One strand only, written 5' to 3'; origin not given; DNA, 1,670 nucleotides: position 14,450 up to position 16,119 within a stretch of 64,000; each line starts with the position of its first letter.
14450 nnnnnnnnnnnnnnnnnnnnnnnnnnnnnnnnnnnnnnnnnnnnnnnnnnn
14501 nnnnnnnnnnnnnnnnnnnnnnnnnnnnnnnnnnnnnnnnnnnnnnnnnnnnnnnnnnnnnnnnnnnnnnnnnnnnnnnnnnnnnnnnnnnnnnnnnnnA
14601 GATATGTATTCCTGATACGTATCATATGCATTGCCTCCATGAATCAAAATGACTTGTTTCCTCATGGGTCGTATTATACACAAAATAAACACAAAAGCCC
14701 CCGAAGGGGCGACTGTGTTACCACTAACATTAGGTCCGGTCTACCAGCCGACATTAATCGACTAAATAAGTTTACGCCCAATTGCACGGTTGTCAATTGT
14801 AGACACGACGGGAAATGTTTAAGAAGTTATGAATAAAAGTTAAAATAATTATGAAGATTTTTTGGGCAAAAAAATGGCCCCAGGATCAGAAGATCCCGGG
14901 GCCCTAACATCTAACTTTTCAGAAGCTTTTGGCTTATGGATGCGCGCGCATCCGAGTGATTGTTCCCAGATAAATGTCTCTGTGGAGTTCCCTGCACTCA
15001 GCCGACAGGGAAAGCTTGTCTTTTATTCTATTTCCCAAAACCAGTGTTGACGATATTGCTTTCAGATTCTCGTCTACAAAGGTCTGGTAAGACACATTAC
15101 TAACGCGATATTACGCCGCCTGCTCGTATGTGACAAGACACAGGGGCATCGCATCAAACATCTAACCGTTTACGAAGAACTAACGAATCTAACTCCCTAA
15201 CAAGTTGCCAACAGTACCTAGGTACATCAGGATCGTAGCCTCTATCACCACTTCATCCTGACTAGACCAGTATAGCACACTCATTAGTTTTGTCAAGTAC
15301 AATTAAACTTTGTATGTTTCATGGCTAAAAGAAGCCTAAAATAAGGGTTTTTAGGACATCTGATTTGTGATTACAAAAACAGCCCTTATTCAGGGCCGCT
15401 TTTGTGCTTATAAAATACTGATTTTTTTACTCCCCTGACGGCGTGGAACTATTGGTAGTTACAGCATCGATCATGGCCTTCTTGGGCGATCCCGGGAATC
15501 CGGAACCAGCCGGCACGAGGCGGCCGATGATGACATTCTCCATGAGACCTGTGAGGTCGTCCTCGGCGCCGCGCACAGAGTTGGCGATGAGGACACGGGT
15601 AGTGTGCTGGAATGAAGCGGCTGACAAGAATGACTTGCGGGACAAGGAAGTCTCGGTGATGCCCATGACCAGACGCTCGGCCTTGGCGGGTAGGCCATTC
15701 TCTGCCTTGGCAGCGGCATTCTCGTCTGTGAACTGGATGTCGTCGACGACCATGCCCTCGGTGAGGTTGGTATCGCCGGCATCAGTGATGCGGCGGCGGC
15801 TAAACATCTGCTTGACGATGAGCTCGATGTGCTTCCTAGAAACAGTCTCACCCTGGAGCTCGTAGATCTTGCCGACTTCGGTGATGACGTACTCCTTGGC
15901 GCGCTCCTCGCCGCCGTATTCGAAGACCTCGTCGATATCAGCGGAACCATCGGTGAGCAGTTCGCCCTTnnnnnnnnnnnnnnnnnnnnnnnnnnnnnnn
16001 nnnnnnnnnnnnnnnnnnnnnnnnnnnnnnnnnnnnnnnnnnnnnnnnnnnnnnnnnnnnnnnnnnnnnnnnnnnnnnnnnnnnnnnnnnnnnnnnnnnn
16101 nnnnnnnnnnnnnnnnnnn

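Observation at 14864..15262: Orphan roughly 400-nt non-coding transcription unit between the rpoC terminator and a convergent hydrolase gene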

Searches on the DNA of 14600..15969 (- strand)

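Call 4: search_rna_families(source=window, start=14600, end=15500, threshold=evalue, max_evalue=10, show_alignments=3)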
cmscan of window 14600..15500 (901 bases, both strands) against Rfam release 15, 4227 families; matches with E-value up to 10: 11.
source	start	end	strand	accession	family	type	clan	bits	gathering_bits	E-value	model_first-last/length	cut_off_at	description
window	15376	15430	-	RF02844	RefA9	Gene; antisense;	-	17.7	49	7.2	1-64/64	no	Enterococcus sRNA A9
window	15326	15398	-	RF03528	mir-1264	Gene; miRNA;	-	15.8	79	5.3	1-67/67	no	mir-1264 microRNA precursor family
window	14876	14903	-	RF03743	MIR7696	Gene; miRNA;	-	15.7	83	9.1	1-88/88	no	MIR7696 microRNA precursor family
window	14869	14914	-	RF02399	NsiR1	Gene; sRNA;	-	15.6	39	3.4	1-60/60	no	Nitrogen stress-induced RNA 1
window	14869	14962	-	RF02871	ncS54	Gene; sRNA;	-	15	43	2.1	1-79/79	no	Burkholderia sRNA 54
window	14869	14975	-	RF00021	Spot_42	Gene; sRNA;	-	14.8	80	6.1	1-115/115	no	Spot 42 RNA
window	14958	15068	-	RF01243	snR33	Gene; snRNA; snoRNA; HACA-box;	CL00027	14.6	45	6.9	1-183/183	no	Small nucleolar RNA snR33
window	15332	15398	-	RF04295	mir-329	Gene; miRNA;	CL00149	14.6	76.8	7.6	1-80/80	no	mir-329 microRNA precursor family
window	14697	14711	-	RF01716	PhotoRC-I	Cis-reg;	-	14.4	45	0.73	30-44/44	no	PhotoRC-I RNA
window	14861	14930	-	RF00519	suhB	Gene; sRNA;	CL00108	13.8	41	6.4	1-77/77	no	Makes More Granules Regulator RNA (mmgR)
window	15373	15403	-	RF01753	psbNH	Cis-reg;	-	12.9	45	3.9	27-59/60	no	psbNH RNA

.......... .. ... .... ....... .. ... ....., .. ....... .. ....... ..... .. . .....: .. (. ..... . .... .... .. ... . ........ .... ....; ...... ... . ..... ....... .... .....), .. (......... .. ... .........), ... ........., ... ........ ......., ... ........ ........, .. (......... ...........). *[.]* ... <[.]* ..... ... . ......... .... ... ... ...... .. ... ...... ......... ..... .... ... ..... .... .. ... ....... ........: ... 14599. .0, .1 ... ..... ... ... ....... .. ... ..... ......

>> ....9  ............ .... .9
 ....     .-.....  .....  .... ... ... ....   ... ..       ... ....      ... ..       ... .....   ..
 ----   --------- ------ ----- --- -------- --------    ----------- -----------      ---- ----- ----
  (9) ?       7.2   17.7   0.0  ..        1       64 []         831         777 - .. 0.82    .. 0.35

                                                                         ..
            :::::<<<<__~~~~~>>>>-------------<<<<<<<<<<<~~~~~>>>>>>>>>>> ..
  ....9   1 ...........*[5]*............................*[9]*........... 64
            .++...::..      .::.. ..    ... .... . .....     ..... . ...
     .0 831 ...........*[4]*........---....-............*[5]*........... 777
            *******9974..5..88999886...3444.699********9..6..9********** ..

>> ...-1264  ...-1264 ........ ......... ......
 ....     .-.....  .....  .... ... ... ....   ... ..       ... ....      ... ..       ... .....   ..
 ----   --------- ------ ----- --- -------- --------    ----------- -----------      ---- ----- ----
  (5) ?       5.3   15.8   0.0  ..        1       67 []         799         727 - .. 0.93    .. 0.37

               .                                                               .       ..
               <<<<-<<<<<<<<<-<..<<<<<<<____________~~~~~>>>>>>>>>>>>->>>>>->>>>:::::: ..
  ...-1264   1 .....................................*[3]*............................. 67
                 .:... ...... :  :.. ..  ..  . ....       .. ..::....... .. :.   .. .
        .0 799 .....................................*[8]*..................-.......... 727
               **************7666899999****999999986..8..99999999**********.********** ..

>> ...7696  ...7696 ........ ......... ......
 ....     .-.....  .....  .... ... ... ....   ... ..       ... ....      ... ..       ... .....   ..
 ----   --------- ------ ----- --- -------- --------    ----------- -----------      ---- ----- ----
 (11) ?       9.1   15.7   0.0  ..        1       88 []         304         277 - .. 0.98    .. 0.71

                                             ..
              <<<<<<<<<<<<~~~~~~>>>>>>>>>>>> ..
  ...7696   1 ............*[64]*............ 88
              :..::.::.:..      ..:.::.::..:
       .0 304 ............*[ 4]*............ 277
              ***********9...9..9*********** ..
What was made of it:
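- There is no match to the 6S model even at E up to 10 (call 4).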

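Call 18: search_dna_similar(query=window:14850-15300:-, collection=plasmids, mode=distant, max_evalue=1)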
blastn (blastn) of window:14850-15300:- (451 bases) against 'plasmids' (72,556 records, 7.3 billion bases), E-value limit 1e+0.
No match.

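Call 19: search_dna_similar(query=window:14850-15300:-, collection=phages, mode=distant, max_evalue=1)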
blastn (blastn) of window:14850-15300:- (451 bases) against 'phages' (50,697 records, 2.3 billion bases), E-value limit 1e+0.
Records with a match: 1; places in all: 1; records where one place covers at least 80% of the query: 0.
Best place of each record, by identity: 80-90% 1.
By first word of the organism name: Bacteriophage 1.
By host as written in the record: - 1.
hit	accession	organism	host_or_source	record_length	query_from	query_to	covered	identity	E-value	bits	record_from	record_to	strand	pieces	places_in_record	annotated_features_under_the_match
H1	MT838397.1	Bacteriophage sp.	human fecal samples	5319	398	440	10%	84.1%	5e-1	42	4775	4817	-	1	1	record has no annotation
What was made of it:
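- On Miniature mobile element (MITE) or repeat array (CRISPR/TIGR-like): There are no matches in the plasmid or phage collections (calls 18, 19).
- Tried and rejected: The plasmid and phage collections gave nothing (calls 18, 19).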

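Call 35: search_rna_families(source=L103, start=4650, end=5350, threshold=evalue, max_evalue=10)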
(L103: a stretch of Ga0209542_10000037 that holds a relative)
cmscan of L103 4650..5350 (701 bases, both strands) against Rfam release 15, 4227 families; matches with E-value up to 10: 3.
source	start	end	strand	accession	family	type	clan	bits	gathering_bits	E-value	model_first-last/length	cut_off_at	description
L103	4942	5017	+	RF00808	mir-86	Gene; miRNA;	-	18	64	0.32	1-77/77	no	mir-86 microRNA precursor family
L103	4777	4874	+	RF02822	Srn266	Gene; sRNA;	-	17.6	63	3.8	1-112/112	no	Streptococcus RNA 266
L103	4788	4911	+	RF02169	PVT1_6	Gene; lncRNA;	-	15.1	45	4.1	1-113/113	no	Pvt1 oncogene conserved region 6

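Call 78: search_rna_families(sources=[L090, L169, L085, L103], threshold=evalue, max_evalue=1)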
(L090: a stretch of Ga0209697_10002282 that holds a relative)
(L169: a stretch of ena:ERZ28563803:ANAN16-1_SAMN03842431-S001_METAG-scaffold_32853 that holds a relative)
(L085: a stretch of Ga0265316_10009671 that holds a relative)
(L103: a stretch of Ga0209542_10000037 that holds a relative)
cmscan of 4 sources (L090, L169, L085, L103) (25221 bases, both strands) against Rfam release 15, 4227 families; matches with E-value up to 1: 0.
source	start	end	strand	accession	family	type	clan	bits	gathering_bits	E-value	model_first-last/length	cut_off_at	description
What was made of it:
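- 14690..14796 (-): Neighbouring element, not part of the RNA: a second small unit with promoter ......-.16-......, a body of about 75 nt with a 5' hairpin, and an A-tract/UUCG-hairpin/U-tract terminator. It is conserved in at least three other lineages and lies just upstream of the hydrolase gene, whose start looks leaderless. No Rfam hit (calls 4, 78).
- On RNase P RNA (Rfam RF00010/RF00011 and relatives): The same holds for L103 (calls 35, 78).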

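Call 82: build_rna_model(alignment_id=A3, structure=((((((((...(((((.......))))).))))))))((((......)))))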
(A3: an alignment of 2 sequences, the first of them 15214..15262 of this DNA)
Model R1 built from alignment A3 (2 sequences, 51 columns); structure: as given.
model positions 51; base pairs 17; branch points 1; effective number of sequences 2; information 0.825 bits per position. Calibrated on 0.2 Mb of random sequence (short: E-values are rough).
structure used (alignment columns):
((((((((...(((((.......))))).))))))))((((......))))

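Call 84: search_with_rna_model(model_id=R1, sources=[window, L003, L004, L005, L006, L007, L008, L009, L010, L011, L044, L046, L052, L055, L058, L061, L065, L083, L084, L085, L086, L087, L088, L089, L090, L091, L092, L093, L094, L095, L096, L097, L098, L099, L100, L101, L102, L103, L106, L107, L108, L109, L110, L111, L112, L113, L114, L115, L116, L117, L118, L119, L120, L121, L122, L123, L124, L125, L126, L127, L128, L129, L130, L131, L132, L133, L134, L135, L136, L137, L138, L139, L140, L141, L142, L143, L144, L145, L146, L147, L148, L149, L150, L151, L152, L153, L154, L155, L156, L157, L158, L159, L160, L161, L162, L165, L166, L167, L168, L169], max_evalue=10, show_alignments=4)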
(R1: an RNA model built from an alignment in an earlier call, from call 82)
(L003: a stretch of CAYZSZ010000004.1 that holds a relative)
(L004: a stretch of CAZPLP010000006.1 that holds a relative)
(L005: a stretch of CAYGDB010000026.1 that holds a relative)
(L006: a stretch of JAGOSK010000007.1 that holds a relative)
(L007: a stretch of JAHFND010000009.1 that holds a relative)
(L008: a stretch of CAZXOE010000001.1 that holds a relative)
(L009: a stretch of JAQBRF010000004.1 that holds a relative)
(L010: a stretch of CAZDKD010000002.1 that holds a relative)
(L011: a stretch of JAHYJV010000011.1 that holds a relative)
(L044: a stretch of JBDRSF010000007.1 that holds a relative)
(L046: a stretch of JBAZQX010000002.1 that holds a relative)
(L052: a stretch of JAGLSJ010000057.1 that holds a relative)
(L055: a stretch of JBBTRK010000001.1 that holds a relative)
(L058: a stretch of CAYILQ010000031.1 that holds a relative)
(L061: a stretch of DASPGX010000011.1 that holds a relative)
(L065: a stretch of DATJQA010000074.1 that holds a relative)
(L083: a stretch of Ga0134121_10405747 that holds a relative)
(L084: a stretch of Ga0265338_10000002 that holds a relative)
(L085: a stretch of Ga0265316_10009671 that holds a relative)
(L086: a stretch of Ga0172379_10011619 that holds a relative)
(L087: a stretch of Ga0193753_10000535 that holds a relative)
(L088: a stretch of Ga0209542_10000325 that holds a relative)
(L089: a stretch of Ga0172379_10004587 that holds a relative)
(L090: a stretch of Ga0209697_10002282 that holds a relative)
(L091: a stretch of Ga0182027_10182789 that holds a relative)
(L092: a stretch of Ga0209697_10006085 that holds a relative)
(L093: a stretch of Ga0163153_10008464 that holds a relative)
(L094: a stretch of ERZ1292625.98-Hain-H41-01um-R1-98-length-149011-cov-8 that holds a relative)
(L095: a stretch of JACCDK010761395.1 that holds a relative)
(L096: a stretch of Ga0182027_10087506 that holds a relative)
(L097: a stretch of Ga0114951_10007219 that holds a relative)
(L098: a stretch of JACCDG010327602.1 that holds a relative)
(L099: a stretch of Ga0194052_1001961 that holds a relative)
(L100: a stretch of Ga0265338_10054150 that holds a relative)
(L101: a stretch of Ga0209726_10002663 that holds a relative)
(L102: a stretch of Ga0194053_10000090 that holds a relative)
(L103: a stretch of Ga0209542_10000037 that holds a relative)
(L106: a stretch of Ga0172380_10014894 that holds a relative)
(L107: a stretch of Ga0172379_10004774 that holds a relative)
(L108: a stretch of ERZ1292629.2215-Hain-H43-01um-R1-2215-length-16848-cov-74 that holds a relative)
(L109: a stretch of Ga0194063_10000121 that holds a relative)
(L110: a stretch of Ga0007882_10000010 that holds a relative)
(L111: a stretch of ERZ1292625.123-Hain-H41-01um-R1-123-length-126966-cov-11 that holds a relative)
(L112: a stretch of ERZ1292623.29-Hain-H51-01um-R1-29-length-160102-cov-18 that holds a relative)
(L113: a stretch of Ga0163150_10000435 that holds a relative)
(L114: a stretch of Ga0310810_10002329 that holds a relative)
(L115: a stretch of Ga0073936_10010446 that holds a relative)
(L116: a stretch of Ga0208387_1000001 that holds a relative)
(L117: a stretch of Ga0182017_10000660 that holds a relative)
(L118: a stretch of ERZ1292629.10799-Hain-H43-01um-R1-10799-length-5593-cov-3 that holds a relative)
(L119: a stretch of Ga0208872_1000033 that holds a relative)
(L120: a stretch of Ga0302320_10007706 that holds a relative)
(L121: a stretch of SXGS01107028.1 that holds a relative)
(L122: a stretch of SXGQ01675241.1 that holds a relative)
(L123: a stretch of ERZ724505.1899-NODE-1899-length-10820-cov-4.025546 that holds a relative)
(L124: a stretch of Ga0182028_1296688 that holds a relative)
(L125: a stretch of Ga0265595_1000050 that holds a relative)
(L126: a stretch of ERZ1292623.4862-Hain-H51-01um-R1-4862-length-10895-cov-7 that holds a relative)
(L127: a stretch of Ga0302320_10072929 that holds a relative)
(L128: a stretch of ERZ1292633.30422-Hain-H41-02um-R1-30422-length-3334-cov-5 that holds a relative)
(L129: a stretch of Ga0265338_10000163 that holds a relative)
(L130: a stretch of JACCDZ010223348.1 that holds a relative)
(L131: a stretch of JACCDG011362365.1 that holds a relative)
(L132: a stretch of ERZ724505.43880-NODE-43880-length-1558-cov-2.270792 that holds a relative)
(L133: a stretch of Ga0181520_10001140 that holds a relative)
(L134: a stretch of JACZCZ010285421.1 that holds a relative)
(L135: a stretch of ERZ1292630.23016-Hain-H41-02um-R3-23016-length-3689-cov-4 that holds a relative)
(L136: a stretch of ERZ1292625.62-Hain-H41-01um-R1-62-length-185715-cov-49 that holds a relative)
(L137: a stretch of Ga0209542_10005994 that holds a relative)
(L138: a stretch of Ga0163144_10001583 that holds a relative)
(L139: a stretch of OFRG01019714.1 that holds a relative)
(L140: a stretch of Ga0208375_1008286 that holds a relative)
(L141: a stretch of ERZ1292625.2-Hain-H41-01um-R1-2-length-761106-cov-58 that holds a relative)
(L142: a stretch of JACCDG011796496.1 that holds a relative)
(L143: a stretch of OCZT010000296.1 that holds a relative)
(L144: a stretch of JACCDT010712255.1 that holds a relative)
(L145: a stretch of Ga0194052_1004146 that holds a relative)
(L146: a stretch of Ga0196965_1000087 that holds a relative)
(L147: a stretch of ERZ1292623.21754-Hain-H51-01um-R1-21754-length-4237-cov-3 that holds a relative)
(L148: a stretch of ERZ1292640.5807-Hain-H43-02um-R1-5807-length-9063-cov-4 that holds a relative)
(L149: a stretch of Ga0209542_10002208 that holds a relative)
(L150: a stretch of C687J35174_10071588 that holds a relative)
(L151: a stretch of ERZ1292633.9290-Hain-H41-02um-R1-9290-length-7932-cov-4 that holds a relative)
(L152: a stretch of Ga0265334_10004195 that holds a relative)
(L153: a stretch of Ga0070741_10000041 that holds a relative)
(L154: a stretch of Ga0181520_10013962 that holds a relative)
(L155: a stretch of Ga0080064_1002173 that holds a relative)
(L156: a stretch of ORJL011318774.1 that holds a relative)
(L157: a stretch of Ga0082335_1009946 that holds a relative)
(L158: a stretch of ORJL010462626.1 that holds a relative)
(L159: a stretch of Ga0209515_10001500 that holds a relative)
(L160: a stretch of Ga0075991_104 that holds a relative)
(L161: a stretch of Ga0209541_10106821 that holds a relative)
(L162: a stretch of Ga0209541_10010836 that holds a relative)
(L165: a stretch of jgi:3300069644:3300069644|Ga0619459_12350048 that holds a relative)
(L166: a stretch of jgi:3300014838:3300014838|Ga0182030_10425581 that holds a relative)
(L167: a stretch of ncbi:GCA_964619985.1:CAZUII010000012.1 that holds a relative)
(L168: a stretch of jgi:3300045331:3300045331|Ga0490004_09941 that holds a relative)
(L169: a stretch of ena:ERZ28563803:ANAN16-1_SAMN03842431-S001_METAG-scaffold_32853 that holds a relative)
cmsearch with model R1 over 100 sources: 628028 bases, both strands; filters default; matches with E-value up to 10: 4.
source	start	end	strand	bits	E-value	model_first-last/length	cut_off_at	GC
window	15214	15262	-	63.9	1e-12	1-51/51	no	0.49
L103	4770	4814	+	58.2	2.7e-11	1-51/51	no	0.47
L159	1676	1700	+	15.5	1.2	4-34/51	no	0.48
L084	1871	1893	-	13.1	5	1-51/51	no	0.61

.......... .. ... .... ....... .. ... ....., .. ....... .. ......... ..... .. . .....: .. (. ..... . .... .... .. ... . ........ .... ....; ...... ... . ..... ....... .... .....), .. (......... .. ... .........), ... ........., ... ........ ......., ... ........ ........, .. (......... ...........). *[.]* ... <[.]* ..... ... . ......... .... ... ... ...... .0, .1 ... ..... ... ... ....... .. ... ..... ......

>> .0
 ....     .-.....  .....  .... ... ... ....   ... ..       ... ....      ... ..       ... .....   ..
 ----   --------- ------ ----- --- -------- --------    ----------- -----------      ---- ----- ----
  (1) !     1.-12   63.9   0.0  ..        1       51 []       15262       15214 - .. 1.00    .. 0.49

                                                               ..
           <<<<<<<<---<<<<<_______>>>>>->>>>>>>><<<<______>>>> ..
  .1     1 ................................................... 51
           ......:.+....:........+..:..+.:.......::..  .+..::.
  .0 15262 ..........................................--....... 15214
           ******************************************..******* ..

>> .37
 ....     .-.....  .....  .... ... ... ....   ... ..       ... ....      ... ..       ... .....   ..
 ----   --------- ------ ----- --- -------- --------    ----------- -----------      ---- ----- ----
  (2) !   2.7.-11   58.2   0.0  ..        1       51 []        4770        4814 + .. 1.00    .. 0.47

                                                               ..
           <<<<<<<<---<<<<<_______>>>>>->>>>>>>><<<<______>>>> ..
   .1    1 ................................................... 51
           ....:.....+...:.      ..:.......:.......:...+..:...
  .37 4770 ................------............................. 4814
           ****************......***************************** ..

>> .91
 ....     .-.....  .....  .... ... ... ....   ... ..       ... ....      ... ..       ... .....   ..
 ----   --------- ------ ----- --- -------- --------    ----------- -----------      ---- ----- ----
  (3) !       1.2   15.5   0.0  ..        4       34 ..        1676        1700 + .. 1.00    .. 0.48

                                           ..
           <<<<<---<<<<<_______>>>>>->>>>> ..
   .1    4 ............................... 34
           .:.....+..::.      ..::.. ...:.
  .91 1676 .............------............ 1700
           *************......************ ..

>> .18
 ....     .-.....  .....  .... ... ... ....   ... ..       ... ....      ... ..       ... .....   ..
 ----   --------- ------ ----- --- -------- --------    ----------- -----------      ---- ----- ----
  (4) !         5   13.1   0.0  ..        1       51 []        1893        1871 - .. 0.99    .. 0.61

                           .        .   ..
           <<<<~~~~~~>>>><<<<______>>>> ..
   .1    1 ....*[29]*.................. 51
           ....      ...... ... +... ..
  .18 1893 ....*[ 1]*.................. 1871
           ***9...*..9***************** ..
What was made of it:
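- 15214..15262 (-): 5'-terminal structured domain that starts at the predicted transcription start (G15262, 7 nt after the -10). It has an 8-bp P1 enclosing a 5-bp hairpin P1a, immediately followed by a 4-5-bp hairpin P2. The covariance model scores 63.9 and 58.2 bits, by construction (call 84).
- Tried and rejected: A covariance model of the 5' domain found no third member in 628 kb (calls 82, 84).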

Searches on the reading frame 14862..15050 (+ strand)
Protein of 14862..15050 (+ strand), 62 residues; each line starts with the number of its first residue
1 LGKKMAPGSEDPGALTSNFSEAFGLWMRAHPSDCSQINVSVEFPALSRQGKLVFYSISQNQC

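Call 85: search_protein_families(library=pfam, proteins=[window:14862-15050:+], max_evalue=1)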
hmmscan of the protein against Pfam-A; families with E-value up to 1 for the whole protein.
window:14862-15050:+ (62 aa): 0 families
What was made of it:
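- There are no Pfam hits (call 85).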
